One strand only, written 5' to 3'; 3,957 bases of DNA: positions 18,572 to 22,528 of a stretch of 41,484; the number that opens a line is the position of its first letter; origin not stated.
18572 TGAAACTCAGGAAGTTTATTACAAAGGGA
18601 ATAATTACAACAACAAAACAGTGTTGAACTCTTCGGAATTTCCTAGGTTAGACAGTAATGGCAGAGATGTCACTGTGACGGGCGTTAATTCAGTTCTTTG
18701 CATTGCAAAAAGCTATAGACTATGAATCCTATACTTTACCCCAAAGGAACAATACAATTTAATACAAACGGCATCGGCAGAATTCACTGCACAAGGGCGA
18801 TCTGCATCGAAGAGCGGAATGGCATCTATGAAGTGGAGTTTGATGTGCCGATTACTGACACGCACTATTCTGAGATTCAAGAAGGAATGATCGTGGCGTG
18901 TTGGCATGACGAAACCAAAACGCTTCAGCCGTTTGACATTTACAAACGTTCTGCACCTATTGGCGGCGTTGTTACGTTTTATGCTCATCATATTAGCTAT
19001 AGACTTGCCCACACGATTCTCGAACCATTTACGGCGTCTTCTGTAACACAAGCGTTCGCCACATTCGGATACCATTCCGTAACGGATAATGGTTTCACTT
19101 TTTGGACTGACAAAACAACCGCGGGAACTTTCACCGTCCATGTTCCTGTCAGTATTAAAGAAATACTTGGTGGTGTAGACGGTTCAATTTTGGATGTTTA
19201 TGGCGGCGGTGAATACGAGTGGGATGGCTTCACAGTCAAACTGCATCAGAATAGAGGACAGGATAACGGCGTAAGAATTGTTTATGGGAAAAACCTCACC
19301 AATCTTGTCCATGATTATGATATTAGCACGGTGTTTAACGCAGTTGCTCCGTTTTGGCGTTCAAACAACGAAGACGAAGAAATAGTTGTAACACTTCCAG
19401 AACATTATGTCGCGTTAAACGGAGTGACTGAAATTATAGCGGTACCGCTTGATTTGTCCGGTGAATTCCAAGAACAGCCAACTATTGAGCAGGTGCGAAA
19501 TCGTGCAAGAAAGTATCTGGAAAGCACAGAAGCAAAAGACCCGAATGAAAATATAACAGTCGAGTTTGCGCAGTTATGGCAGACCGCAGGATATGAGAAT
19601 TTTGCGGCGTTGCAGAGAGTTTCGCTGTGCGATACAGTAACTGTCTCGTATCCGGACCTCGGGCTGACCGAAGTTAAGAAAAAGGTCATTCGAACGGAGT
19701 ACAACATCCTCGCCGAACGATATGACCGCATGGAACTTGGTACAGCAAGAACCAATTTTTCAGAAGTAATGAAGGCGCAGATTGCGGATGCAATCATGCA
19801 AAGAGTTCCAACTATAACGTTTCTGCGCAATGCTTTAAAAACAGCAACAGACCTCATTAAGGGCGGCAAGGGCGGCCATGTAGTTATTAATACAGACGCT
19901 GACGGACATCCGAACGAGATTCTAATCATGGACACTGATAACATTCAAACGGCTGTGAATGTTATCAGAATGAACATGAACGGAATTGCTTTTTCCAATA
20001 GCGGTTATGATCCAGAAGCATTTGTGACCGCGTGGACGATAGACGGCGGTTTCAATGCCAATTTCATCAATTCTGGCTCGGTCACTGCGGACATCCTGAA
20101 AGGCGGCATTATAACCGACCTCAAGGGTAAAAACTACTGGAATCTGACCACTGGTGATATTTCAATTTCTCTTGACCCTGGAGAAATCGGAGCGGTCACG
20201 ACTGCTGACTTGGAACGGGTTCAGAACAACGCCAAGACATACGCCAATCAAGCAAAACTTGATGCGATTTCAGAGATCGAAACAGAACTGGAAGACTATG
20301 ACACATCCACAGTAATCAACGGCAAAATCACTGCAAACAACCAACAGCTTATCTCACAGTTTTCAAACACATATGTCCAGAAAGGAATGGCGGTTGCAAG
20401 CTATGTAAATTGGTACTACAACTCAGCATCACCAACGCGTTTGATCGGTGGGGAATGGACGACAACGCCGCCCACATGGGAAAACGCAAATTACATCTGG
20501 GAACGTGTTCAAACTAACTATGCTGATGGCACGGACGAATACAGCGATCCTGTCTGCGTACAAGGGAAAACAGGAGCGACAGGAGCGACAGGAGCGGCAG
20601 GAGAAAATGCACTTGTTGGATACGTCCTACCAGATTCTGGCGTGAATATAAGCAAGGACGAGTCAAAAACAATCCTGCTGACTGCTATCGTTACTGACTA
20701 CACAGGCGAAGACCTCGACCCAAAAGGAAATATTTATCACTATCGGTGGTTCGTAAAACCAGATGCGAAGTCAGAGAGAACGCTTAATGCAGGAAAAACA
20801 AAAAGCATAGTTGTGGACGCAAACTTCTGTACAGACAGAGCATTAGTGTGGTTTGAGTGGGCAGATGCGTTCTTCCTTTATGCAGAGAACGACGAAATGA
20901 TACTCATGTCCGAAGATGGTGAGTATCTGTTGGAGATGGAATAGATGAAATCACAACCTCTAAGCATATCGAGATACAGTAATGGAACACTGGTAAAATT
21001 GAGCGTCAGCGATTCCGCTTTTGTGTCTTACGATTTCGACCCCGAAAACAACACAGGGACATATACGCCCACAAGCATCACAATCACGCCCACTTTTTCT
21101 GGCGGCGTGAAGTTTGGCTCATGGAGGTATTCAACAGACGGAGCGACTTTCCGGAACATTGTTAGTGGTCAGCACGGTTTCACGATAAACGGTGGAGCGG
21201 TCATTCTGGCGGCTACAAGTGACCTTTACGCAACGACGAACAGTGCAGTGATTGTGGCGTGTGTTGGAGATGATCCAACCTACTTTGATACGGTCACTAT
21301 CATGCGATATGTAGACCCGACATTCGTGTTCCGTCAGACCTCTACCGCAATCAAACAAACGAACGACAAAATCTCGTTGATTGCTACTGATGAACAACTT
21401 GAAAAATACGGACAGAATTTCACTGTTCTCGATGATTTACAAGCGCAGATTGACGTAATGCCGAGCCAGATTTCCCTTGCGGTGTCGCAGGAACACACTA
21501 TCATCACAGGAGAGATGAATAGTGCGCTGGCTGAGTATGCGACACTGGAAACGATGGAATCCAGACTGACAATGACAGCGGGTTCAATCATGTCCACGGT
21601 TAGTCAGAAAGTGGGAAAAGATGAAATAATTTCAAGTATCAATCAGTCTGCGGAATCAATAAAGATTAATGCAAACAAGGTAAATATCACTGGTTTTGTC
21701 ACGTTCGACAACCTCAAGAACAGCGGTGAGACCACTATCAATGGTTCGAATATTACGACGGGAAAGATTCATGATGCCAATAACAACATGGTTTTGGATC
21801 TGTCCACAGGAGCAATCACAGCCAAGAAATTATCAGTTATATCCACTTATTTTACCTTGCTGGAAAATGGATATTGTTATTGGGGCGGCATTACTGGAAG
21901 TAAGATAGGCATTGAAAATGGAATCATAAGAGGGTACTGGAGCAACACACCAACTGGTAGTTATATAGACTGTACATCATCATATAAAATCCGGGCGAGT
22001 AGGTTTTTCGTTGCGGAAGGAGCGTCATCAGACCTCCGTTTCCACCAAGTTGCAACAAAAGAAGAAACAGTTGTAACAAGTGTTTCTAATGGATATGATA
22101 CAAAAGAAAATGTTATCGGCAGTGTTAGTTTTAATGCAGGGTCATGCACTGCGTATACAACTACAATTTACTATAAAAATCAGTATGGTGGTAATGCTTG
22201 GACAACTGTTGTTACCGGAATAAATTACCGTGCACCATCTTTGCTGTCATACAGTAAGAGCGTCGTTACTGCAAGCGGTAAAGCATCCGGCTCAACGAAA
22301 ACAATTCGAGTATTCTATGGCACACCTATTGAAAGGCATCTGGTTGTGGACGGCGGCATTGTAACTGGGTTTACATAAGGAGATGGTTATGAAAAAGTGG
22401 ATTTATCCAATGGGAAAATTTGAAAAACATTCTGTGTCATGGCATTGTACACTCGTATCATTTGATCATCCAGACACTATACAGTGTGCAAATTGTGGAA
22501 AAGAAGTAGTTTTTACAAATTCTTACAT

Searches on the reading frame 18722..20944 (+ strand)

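Call 19: search_protein_families(library=phrogs, proteins=[window:18722-20944:+], max_evalue=0.00001)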
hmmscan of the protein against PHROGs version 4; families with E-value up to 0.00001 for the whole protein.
window:18722-20944:+ (740 aa): 14 families
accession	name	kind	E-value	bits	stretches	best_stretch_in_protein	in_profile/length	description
phrog_1067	-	head and packaging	8.5e-104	349.9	1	1-621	6-603/991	minor head protein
phrog_5555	-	tail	4.4e-70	238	1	3-476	2-474/788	tail protein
phrog_2270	-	unknown function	4.8e-47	162.2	1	4-360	2-348/637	-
phrog_7142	-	tail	6.4e-43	148.2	1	3-346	3-337/622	tail protein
phrog_13289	-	tail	1.2e-39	137.2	1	5-348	4-349/938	tail protein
phrog_1330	-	tail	5.3e-39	134.9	1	2-362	6-383/1361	tail protein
phrog_12493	-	tail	1.2e-24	87.3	2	2-220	4-233/950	tail protein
phrog_7043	-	tail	1.6e-19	71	1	113-544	122-537/1077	tail protein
phrog_9886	-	unknown function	4e-17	62.3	1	299-459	311-474/940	-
phrog_33972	-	tail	1.6e-16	60.5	2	256-355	269-370/714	tail protein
phrog_15074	-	unknown function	1.5e-13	50.1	1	554-630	1366-1442/1773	-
phrog_8687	-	other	1.1e-12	48.1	1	147-342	55-246/599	tail protein with peptidase activity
phrog_38044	-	unknown function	1.9e-12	46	1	548-633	2921-3006/3576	-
phrog_12329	-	head and packaging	1e-08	34.7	1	155-344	156-354/833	virion structural protein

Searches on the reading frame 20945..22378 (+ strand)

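Call 20: search_protein_families(library=phrogs, proteins=[window:20945-22378:+], max_evalue=0.00001)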
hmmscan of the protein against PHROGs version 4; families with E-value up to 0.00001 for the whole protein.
window:20945-22378:+ (477 aa): 4 families
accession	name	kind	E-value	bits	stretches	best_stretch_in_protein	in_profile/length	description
phrog_11785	-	head and packaging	2.7e-14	53.5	1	146-272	355-471/770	minor head protein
phrog_1775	-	head and packaging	3.1e-14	52.5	1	153-325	1126-1285/1609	minor head protein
phrog_36443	-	unknown function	5.6e-09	35.4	1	218-277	867-930/1238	-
phrog_21440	-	unknown function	1.9e-06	27.4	1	202-262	441-501/889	-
